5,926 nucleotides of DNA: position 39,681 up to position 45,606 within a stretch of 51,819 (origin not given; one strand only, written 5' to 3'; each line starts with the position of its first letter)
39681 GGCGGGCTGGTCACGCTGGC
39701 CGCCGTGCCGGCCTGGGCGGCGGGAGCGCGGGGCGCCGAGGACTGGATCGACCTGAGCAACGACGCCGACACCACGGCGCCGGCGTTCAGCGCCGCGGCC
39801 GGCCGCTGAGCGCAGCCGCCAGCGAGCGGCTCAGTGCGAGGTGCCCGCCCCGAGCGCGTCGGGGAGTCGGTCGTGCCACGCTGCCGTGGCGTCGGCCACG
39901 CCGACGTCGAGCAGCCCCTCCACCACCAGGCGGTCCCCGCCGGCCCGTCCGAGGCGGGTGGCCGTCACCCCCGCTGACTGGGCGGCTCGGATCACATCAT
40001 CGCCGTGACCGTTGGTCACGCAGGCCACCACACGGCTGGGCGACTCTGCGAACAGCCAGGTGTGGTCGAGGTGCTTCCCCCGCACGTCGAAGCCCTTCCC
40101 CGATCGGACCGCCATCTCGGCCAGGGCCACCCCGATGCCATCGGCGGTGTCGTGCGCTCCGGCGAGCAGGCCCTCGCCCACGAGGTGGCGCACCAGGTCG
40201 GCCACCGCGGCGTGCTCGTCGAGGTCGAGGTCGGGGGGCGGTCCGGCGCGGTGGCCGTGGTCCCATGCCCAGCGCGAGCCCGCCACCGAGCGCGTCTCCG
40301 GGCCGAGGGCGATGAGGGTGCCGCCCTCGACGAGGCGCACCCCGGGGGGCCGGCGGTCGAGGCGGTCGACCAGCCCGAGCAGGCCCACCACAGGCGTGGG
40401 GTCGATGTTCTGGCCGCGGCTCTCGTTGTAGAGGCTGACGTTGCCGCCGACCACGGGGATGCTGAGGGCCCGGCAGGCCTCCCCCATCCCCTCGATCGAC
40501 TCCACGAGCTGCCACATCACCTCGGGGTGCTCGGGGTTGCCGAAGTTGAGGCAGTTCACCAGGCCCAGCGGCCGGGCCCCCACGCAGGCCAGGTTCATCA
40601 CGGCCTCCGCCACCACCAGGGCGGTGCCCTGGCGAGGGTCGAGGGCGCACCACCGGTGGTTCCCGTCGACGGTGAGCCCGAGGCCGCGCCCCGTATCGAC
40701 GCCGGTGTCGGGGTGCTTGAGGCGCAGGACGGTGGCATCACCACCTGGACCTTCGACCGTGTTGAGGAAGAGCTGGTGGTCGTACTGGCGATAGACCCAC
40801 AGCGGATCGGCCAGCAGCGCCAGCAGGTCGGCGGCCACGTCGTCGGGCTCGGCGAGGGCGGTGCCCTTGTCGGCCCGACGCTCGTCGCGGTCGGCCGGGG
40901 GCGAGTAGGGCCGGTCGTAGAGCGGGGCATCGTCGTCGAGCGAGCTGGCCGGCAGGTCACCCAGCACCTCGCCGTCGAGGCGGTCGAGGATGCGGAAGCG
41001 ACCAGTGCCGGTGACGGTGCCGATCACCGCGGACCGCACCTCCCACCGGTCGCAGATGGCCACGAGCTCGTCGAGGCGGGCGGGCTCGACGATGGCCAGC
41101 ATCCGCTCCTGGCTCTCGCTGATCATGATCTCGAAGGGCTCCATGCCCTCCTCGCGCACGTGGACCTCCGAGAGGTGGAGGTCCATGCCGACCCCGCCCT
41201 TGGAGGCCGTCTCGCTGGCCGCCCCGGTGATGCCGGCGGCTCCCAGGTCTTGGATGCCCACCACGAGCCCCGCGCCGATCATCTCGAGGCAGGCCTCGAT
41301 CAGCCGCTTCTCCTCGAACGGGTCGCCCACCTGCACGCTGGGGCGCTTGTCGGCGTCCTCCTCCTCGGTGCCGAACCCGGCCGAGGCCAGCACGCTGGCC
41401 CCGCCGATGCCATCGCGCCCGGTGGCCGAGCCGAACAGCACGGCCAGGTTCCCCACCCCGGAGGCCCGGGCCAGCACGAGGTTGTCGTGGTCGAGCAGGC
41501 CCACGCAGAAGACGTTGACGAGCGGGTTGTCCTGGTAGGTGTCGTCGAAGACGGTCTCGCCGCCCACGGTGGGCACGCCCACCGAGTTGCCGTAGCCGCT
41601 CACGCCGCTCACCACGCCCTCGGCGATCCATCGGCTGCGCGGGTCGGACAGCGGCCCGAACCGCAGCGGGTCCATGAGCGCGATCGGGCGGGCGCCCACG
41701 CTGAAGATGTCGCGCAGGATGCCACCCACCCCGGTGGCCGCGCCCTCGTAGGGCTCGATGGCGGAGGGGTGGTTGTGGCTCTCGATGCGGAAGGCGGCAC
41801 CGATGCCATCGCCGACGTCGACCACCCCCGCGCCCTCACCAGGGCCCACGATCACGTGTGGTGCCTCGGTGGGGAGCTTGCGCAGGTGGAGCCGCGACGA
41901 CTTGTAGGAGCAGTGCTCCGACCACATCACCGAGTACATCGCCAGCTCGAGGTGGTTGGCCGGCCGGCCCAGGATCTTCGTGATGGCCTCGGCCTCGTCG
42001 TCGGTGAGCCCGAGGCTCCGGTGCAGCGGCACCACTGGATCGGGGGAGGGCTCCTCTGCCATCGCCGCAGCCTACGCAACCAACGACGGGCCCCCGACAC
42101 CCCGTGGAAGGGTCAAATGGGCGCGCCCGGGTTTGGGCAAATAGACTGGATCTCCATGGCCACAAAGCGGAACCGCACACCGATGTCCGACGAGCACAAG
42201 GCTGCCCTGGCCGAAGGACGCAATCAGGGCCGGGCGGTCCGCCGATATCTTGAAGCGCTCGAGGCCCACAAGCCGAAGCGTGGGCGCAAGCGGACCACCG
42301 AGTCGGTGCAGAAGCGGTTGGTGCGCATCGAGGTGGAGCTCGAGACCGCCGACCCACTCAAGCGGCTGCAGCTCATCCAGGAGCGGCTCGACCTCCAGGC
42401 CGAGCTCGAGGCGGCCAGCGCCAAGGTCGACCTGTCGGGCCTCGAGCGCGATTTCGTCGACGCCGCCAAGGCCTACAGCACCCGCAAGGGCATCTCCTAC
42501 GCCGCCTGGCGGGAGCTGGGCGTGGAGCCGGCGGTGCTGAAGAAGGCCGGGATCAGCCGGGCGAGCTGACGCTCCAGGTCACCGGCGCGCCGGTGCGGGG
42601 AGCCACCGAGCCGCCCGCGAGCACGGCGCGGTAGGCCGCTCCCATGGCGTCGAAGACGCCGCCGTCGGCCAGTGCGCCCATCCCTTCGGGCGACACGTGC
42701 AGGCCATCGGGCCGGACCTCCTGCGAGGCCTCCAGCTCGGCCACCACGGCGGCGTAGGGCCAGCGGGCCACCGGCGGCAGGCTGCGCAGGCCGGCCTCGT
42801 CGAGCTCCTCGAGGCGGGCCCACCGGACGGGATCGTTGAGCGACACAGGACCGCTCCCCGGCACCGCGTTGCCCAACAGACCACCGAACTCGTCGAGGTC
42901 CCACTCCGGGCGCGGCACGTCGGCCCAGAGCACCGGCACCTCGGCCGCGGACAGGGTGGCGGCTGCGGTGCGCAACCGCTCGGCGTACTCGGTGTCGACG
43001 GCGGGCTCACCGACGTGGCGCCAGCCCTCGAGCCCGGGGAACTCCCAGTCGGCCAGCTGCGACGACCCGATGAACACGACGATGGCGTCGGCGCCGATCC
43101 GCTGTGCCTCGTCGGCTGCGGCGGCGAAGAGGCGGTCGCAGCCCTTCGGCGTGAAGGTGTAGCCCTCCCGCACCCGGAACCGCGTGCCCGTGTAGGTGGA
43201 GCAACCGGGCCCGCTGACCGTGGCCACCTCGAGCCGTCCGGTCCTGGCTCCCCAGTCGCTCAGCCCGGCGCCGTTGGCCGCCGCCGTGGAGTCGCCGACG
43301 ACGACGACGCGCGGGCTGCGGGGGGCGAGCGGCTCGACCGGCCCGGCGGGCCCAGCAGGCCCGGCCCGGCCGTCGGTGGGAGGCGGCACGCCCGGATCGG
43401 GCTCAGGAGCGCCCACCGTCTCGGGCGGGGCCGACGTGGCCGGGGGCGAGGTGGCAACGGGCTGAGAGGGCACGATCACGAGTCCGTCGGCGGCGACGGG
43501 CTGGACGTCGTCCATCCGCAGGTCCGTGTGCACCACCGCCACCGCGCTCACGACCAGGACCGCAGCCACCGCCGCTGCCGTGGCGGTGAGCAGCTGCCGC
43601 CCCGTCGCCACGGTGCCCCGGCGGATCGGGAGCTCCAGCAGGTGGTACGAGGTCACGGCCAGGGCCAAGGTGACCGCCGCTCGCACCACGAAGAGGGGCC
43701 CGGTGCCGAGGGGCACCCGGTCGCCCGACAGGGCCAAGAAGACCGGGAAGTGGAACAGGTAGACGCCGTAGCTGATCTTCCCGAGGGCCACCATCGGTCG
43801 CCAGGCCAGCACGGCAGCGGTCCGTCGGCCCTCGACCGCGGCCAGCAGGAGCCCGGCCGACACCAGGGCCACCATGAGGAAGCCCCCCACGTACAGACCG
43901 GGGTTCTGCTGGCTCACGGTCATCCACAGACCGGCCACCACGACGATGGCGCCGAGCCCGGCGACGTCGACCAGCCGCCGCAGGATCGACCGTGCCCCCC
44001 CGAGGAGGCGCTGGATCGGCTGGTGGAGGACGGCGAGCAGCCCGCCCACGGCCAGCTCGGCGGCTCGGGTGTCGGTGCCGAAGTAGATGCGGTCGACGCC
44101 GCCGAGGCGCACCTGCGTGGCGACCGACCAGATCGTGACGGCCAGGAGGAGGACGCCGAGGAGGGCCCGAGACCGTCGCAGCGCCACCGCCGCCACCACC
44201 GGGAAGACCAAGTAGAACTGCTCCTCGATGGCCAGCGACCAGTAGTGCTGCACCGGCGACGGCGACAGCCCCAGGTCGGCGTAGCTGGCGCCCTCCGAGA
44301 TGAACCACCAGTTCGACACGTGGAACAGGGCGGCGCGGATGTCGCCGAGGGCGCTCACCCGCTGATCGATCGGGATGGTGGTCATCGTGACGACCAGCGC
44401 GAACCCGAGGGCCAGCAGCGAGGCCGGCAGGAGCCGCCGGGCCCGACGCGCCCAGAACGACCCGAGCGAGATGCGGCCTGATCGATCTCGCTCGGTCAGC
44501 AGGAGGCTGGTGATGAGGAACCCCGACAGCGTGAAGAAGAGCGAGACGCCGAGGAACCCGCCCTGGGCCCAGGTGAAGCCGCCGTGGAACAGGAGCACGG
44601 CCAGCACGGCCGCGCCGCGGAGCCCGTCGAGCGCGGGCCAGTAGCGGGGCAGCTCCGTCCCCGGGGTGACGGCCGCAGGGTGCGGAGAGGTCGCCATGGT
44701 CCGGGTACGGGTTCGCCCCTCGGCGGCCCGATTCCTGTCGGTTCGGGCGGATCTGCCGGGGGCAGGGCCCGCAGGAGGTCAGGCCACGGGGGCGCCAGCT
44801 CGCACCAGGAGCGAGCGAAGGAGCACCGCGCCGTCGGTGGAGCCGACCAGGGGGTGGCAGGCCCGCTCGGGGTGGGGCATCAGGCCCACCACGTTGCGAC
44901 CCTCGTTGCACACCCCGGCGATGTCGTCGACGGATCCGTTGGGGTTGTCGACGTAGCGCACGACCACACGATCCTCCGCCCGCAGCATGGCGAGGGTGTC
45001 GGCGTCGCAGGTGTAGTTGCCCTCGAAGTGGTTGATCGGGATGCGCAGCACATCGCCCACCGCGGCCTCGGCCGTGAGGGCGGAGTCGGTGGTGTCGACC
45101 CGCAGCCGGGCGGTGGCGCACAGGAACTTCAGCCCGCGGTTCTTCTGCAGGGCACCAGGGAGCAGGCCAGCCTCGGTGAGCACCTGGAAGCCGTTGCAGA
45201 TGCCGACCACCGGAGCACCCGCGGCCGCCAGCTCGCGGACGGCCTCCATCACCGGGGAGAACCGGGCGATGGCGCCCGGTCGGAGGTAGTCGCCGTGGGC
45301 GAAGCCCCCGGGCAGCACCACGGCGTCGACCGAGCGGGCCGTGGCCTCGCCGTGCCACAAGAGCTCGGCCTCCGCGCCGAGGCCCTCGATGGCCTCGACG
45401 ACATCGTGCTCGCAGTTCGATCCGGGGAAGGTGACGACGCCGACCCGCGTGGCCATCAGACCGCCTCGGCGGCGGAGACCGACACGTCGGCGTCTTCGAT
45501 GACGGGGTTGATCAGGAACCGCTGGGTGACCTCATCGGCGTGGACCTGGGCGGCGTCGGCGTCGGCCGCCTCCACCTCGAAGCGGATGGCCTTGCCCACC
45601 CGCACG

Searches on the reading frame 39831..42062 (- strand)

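Call 34: search_protein_families(library=pfam, proteins=[window:39831-42062:-], max_evalue=0.001)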
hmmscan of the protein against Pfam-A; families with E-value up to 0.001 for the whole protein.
window:39831-42062:- (743 aa): 3 families
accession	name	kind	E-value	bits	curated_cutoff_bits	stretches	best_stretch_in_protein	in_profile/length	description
PF00586.29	AIRS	-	2.3e-51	173.4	24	2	75-189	1-111/112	AIR synthase related protein, N-terminal domain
PF02769.27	AIRS_C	-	2.8e-45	154.7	23.1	2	203-358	2-153/156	AIR synthase related protein, C-terminal domain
PF18072.6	FGAR-AT_linker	-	7.9e-14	52.3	26.6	1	14-54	7-50/50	Formylglycinamide ribonucleotide amidotransferase linker domain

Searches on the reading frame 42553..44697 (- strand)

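Call 34: search_protein_families(library=pfam, proteins=[window:42553-44697:-], max_evalue=0.001)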
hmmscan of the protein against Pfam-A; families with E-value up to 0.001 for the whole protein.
window:42553-44697:- (714 aa): 3 families
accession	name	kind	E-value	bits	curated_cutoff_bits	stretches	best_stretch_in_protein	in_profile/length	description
PF01757.29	Acyl_transf_3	-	8.4e-28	97.8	31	1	21-349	2-323/326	Acyltransferase domain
PF19040.6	SGNH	-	2.8e-07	30.9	27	1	456-599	21-157/248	SGNH domain (fused to AT3 domains)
PF04311.20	DUF459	-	1.6e-06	28.1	27.2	1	529-595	53-117/197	Protein of unknown function (DUF459)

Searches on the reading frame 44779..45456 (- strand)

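Call 52: search_protein_families(library=pfam, proteins=[window:44779-45456:-], max_evalue=0.001)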
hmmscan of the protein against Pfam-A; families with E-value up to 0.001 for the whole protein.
window:44779-45456:- (225 aa): 4 families
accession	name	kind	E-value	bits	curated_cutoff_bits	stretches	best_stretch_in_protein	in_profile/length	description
PF13507.12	GATase_5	-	8.5e-32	110.7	27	1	3-203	2-233/260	CobB/CobQ-like glutamine amidotransferase domain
PF01965.30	DJ-1_PfpI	-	5.4e-09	36.5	26.6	1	30-101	50-115/165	DJ-1/PfpI family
PF07685.20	GATase_3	-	3.3e-08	33.8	27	1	36-96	34-91/196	CobB/CobQ-like glutamine amidotransferase domain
PF00117.34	GATase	-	2.1e-06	28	22.8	1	16-96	10-88/190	Glutamine amidotransferase class-I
